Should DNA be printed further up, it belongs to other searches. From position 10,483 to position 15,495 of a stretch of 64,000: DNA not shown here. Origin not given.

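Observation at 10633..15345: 1570-aa single-polypeptide glycan assembly line: GT2 (GtrB/Dpm1-like) + processive QxxRW GT2 + flippase-like polytopic domain + GT4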

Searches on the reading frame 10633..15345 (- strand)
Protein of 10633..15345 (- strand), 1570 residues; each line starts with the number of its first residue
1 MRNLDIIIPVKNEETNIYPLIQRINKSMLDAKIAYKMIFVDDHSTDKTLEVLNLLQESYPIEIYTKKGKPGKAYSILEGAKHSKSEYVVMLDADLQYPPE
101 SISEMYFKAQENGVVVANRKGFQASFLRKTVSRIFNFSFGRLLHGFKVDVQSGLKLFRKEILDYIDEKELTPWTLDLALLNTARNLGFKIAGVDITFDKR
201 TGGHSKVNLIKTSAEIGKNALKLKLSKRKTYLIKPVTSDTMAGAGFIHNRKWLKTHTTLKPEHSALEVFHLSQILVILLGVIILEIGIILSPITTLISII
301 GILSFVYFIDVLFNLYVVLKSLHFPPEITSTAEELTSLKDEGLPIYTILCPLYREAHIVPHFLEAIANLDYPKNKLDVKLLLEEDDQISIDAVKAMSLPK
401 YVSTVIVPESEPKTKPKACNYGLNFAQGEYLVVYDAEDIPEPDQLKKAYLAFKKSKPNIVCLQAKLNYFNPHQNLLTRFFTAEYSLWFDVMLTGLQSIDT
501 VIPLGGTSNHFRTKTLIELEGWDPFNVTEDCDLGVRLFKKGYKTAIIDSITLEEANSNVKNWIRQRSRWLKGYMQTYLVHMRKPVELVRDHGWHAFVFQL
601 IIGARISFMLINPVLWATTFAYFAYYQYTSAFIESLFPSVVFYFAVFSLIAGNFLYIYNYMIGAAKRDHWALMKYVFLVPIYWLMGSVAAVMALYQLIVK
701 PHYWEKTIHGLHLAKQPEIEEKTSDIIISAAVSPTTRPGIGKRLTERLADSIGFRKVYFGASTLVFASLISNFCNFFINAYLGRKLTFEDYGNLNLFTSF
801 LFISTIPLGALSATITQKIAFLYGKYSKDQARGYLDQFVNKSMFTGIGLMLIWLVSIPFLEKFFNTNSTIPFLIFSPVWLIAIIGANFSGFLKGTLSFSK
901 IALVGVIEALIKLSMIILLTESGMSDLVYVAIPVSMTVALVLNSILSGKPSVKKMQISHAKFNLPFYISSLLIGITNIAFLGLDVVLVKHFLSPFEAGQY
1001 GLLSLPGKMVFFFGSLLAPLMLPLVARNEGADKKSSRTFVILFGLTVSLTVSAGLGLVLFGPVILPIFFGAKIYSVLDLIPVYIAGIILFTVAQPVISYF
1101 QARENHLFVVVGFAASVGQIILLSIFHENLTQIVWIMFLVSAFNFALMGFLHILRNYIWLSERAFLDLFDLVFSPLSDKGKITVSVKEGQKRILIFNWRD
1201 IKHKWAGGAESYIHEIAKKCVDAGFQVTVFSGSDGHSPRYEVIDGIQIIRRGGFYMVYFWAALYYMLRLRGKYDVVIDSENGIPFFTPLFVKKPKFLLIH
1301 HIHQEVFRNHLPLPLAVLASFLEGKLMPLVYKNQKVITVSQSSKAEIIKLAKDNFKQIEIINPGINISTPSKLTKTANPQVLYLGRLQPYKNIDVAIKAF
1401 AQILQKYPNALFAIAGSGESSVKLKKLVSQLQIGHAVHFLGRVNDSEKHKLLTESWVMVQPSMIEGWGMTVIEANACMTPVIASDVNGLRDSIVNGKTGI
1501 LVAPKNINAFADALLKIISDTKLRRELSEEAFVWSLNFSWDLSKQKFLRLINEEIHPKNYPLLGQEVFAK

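Call 4: search_protein_families(library=pfam, proteins=[window:10633-15345:-], max_evalue=0.01)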
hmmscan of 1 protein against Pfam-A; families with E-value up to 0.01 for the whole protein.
window:10633-15345:- (1570 aa): 12 families
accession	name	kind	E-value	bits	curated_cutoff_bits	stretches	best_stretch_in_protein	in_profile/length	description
PF00534.26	Glycos_transf_1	-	2e-47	161.3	26.4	1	1374-1531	11-169/172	Glycosyl transferases group 1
PF00535.33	Glycos_transf_2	-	2e-35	122.6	23.3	2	6-163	2-165/168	Glycosyl transferase family 2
PF13692.12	Glyco_trans_1_4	-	4.7e-34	118.1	27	1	1379-1520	2-142/142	Glycosyl transferases group 1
PF13641.12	Glyco_tranf_2_3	-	2.2e-26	93.8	27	1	346-571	3-229/230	Glycosyltransferase like family 2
PF13632.12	Glyco_trans_2_3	-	1.6e-23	84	27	1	431-642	2-194/198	Glycosyl transferase family group 2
PF13439.12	Glyco_transf_4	-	1.5e-14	54.8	28.5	1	1207-1368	2-169/170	Glycosyltransferase Family 4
PF20706.3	GT4-conflict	-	3.6e-13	49.7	26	1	1332-1493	146-320/385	Family 4 Glycosyltransferase in conflict systems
PF10111.15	Glyco_tranf_2_2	-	4.8e-09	36.5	27.3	1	6-101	2-98/276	Glycosyltransferase like family 2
PF13506.12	Glyco_transf_21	-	8.5e-08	32.3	21.7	1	402-569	4-172/174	Glycosyl transferase family 21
PF13579.12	Glyco_trans_4_4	-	1.3e-05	26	29.7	1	1207-1346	1-141/158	Glycosyl transferase 4-like domain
PF03452.20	Anp1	-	0.006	16.5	28.8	0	348-386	25-63/263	Anp1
PF13174.12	TPR_6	-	0.0091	17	26.3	0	1382-1409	4-32/33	Tetratricopeptide repeat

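Call 5: search_protein_families(library=ncbifam, proteins=[window:10633-15345:-], max_evalue=0.01)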
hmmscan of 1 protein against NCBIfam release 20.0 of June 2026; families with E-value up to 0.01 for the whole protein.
window:10633-15345:- (1570 aa): 59 families (the best 25 are shown)
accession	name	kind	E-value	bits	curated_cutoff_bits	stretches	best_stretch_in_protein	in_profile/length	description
TIGR03449.1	mycothiol_MshA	equivalog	9.7e-34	116.9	462.5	1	1329-1553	161-402/406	D-inositol-3-phosphate glycosyltransferase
TIGR03937.1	PgaC_IcaA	equivalog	3.2e-26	92.2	422.3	2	304-700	3-393/407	poly-beta-1,6-N-acetyl-D-glucosamine synthase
NF041876.1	EPS_EpsE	equivalog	7e-26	91.4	400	1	1349-1531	179-372/389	exopolysaccharide biosynthesis GT4 family glycosyltransferase EpsE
TIGR03088.1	stp2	hypoth_equivalog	2.6e-23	82.7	409.05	1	1376-1550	192-369/374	TIGR03088 family PEP-CTERM/XrtA system glycosyltransferase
TIGR03999.1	thiol_BshA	equivalog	6.1e-22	78.1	273.7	1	1375-1534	196-352/375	N-acetyl-alpha-D-glucosaminyl L-malate synthase BshA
TIGR03111.1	glyc2_xrt_Gpos1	hypoth_equivalog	6.3e-22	78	363.95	2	341-705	46-415/439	TIGR03111 family XrtG-associated glycosyltransferase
NF041010.1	glycosy_Agl16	equivalog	7.4e-22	77.7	575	1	1207-1550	15-347/352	glycosylation protein Agl16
NF007986.1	PRK10714.1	equivalog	1e-20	74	529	1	3-290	7-290/316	undecaprenyl-phosphate 4-deoxy-4-formamido-L-arabinose transferase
NF047880.1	glyco_SdgA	exception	3.6e-20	72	800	1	1334-1551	269-487/488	serine-aspartate repeat adhesin O-glycosyltransferase SdgA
NF050056.1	ProtGlycPglH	equivalog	1e-19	70.9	600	1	1331-1553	135-352/354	GalNAc-alpha-(1->4)-GalNAc-alpha-(1->3)-diNAcBac-PP-undecaprenol alpha-1,4-N-acetyl-D-galactosaminyltransferase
TIGR03030.1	CelA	equivalog_domain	1.7e-19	69.4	699.1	1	336-579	123-383/714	UDP-forming cellulose synthase catalytic subunit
NF046085.1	XrtY_assoc_Gly1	equivalog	4.1e-19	68.7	400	1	1332-1532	160-361/387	XrtY-associated glycosyltransferase XYAG1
NF038229.1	Glyco4_Geo_Pelo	equivalog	4.9e-19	68.5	400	1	1333-1532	110-313/338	GPMC system family 4 glycosyltransferase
NF050063.1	ProtGlycPglJ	equivalog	6.2e-19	68.4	500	1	1318-1539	129-351/363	N-acetylgalactosamine-N,N'-diacetylbacillosaminyl-diphospho-undecaprenol 4-alpha-N-acetylgalactosaminyltransferase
TIGR04047.1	MSMEG_0565_glyc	hypoth_equivalog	3.9e-17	62.4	259.85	1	1372-1549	187-369/373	MSMEG_0565 family glycosyltransferase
NF007396.0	PRK09922.1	equivalog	8.3e-13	47.9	385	1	1374-1522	178-328/361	lipopolysaccharide 1,6-galactosyltransferase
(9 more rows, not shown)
